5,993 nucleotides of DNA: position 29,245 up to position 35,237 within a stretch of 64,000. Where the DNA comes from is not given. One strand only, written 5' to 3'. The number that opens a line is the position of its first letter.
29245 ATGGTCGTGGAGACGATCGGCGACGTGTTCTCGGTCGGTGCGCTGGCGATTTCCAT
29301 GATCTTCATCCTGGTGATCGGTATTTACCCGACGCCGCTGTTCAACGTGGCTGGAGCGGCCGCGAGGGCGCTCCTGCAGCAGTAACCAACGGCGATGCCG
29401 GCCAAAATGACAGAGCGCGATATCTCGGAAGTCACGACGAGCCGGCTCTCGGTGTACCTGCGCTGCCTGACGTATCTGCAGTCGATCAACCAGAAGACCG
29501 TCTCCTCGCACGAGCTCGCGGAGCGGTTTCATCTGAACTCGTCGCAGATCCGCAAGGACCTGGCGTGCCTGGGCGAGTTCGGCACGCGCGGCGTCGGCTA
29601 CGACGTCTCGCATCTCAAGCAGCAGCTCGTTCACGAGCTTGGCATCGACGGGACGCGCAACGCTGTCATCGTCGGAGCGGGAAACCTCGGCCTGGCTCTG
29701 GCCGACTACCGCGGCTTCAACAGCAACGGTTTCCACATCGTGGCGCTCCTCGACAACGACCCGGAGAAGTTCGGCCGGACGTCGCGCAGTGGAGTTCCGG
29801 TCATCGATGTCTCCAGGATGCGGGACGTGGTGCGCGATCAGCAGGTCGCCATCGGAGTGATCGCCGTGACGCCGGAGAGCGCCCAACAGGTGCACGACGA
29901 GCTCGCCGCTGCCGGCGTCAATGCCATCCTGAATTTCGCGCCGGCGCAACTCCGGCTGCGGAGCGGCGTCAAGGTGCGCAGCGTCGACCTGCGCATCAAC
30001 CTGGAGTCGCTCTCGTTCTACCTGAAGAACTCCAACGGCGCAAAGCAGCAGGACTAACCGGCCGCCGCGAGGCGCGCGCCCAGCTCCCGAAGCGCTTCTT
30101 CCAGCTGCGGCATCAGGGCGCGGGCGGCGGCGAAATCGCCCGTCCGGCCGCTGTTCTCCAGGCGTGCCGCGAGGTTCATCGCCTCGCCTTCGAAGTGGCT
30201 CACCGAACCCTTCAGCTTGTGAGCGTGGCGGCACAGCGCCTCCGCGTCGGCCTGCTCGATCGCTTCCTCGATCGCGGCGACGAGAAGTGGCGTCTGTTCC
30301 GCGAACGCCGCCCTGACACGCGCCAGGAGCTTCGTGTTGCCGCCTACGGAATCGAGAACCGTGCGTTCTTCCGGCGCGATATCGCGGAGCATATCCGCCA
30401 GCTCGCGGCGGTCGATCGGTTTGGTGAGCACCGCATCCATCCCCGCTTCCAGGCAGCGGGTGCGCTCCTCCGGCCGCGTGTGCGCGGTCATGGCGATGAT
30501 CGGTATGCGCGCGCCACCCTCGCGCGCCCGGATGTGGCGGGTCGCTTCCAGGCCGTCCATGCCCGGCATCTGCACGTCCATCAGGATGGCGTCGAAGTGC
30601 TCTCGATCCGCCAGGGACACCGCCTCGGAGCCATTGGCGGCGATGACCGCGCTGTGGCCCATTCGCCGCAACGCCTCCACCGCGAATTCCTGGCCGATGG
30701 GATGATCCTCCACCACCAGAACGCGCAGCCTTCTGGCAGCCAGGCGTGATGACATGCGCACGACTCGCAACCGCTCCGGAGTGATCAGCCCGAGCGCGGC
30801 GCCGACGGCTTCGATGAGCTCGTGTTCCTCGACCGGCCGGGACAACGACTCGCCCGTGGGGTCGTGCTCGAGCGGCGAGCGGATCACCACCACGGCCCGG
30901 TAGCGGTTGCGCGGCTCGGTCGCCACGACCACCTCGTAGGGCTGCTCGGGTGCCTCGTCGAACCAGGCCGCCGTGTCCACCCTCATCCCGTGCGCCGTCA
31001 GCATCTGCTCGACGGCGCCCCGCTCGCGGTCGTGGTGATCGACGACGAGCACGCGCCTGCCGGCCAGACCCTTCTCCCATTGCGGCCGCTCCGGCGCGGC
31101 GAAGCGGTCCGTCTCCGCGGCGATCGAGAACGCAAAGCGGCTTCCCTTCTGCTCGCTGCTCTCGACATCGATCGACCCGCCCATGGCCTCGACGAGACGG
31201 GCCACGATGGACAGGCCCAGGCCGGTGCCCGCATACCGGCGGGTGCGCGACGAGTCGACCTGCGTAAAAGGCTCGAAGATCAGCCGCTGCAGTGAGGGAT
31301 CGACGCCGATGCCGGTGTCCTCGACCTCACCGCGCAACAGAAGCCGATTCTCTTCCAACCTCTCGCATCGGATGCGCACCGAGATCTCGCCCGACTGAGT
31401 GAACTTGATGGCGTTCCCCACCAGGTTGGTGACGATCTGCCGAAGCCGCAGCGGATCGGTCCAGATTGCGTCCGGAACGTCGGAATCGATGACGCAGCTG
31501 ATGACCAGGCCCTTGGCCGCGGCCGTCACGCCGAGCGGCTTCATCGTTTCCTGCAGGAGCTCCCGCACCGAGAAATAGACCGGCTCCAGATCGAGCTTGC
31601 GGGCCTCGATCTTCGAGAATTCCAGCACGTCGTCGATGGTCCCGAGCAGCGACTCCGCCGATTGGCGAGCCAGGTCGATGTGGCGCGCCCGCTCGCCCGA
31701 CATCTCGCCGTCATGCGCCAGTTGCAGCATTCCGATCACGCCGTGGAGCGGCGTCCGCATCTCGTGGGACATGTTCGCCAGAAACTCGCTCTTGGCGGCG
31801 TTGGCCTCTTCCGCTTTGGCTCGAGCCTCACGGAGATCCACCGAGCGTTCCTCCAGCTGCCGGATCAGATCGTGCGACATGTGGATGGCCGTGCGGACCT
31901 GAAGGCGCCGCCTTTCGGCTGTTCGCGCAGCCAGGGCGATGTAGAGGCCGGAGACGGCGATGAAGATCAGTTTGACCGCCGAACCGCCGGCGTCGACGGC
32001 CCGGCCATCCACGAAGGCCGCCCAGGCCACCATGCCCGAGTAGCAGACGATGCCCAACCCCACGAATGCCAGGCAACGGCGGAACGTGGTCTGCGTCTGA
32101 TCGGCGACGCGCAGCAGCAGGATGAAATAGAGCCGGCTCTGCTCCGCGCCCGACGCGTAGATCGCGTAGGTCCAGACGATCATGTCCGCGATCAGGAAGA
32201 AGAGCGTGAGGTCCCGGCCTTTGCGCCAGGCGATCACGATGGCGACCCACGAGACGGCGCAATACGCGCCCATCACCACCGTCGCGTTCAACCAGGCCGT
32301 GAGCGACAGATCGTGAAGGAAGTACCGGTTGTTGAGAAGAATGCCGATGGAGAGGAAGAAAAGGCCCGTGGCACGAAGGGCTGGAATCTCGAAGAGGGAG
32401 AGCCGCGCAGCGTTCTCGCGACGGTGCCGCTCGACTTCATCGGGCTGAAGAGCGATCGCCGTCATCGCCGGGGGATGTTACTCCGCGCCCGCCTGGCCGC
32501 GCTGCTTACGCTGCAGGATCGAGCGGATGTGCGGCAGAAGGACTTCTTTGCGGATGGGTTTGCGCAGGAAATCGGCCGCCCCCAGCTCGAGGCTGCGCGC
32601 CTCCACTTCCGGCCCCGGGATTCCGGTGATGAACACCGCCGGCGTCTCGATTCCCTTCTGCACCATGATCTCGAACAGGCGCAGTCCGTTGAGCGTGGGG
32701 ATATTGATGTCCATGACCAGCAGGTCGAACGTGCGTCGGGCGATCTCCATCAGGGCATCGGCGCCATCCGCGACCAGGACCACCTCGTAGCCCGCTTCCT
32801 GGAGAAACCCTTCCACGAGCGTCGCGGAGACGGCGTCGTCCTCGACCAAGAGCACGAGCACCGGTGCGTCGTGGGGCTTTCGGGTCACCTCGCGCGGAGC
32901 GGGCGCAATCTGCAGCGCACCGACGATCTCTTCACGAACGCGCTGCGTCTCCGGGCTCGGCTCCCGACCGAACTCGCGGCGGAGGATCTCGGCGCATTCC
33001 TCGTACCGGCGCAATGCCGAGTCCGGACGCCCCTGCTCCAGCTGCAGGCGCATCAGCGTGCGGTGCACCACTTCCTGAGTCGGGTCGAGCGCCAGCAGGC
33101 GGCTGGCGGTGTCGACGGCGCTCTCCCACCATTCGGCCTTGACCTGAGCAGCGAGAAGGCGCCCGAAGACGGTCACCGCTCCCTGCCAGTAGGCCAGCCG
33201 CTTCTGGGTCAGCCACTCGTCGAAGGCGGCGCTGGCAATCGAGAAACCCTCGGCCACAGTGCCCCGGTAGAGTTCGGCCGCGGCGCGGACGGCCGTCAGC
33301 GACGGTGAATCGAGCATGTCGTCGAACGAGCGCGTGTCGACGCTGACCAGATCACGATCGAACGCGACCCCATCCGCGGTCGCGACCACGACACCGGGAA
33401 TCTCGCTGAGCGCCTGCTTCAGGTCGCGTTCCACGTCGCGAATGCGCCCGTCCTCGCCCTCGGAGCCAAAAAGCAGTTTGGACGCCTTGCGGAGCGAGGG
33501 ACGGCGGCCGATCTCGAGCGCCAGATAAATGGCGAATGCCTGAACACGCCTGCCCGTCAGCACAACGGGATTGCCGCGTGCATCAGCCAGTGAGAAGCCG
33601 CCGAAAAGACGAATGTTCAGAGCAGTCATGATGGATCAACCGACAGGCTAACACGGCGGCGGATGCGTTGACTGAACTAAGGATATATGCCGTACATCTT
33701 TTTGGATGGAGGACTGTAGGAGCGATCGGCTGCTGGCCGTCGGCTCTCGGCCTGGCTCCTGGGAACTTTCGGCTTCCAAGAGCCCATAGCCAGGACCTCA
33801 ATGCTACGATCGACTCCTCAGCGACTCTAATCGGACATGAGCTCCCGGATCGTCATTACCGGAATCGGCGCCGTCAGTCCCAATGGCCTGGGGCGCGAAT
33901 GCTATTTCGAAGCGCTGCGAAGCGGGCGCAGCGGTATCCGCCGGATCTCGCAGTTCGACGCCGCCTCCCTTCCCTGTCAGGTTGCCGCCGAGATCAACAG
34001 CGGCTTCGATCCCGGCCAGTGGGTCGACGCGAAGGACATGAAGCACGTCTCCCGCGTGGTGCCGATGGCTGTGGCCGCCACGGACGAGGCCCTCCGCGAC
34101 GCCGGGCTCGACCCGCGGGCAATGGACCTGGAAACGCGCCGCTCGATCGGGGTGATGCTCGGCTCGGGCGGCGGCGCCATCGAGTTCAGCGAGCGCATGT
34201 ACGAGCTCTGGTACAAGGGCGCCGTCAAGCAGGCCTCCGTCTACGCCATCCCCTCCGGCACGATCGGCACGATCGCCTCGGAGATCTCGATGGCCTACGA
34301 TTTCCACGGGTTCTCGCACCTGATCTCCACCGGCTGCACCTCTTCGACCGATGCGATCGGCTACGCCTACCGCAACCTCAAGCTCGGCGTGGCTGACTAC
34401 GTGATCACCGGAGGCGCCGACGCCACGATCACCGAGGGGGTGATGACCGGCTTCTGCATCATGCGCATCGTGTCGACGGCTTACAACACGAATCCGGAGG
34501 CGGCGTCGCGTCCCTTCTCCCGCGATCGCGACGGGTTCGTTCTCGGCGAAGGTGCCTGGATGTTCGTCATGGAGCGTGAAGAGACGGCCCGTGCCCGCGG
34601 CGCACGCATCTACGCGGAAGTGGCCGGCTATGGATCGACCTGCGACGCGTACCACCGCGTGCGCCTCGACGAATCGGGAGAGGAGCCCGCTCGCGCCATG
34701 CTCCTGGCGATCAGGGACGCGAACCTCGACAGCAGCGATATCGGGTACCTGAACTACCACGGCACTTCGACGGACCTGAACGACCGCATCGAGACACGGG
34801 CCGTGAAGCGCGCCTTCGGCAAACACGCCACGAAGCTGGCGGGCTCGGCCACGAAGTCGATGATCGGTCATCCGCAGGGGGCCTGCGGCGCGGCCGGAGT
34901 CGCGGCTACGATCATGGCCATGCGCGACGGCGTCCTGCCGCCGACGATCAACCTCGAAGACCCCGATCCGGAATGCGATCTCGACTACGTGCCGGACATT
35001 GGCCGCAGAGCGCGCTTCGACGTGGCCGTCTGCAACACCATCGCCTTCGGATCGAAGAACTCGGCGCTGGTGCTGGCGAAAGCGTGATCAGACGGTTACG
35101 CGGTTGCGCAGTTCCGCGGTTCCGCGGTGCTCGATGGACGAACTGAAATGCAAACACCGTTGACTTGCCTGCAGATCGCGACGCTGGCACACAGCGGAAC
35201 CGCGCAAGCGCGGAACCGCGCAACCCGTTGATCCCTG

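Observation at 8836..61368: Hairpins whose two arms are tandem heptamer arrays: 17 copies of a repeat family defined by architecture, not sequence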

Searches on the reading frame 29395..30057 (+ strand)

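Call 8: search_protein_families(library=pfam, proteins=[window:29395-30057:+])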
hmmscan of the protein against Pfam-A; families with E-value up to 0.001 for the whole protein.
window:29395-30057:+ (220 aa): 4 families
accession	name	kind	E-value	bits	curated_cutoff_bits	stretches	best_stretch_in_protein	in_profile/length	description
PF02629.25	CoA_binding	-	3.2e-17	63.5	22.3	1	88-183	4-96/97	CoA binding domain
PF06971.19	Put_DNA-bind_N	-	3.3e-17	62.7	27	1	9-56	1-48/49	Putative DNA-binding protein N-terminus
PF01408.29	GFO_IDH_MocA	-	0.00024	22.2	24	1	89-177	2-89/120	Oxidoreductase family, NAD-binding Rossmann fold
PF19187.6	HTH_PafC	-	0.00082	19.6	32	0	17-67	2-50/115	PafC helix-turn-helix domain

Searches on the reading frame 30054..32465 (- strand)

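Call 45: search_protein_families(library=pfam, proteins=[window:30054-32465:-])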
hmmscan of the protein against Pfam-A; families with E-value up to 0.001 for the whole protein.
window:30054-32465:- (803 aa): 4 families
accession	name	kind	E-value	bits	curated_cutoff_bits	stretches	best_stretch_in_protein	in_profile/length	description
PF00072.30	Response_reg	-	2e-31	108.8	30.2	1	582-693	1-110/111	Response regulator receiver domain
PF02518.31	HATPase_c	-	3.1e-30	105.3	26.4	1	337-449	2-108/111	Histidine kinase-, DNA gyrase B-, and HSP90-like ATPase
PF00512.31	HisKA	-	6.1e-18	65.1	26.9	1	224-288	1-65/66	His Kinase A (phospho-acceptor) domain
PF01627.28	Hpt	-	1.1e-08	35.6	24.6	1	717-796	2-82/84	Hpt domain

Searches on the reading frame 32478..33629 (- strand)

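Call 45: search_protein_families(library=pfam, proteins=[window:32478-33629:-])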
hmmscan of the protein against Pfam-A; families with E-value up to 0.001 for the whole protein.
window:32478-33629:- (383 aa): 3 families
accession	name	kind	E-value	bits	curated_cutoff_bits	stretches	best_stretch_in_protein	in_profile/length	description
PF00072.30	Response_reg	-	1.1e-22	80.7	30.2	1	259-368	1-110/111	Response regulator receiver domain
PF03704.23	BTAD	-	8.6e-20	72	22.1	1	110-235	25-145/146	Bacterial transcriptional activator domain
PF14559.12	TPR_19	-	0.00065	20.4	25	0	169-209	8-48/68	Tetratricopeptide repeat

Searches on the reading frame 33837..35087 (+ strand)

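Call 8: search_protein_families(library=pfam, proteins=[window:33837-35087:+])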
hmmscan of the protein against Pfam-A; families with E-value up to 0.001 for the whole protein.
window:33837-35087:+ (416 aa): 2 families
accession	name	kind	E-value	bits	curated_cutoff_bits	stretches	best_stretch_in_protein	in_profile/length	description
PF00109.32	ketoacyl-synt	-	6.1e-45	154.2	20.8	1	3-251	2-252/252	Beta-ketoacyl synthase, N-terminal domain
PF02801.28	Ketoacyl-synt_C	-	2.1e-36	125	20.8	1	259-374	1-119/119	Beta-ketoacyl synthase, C-terminal domain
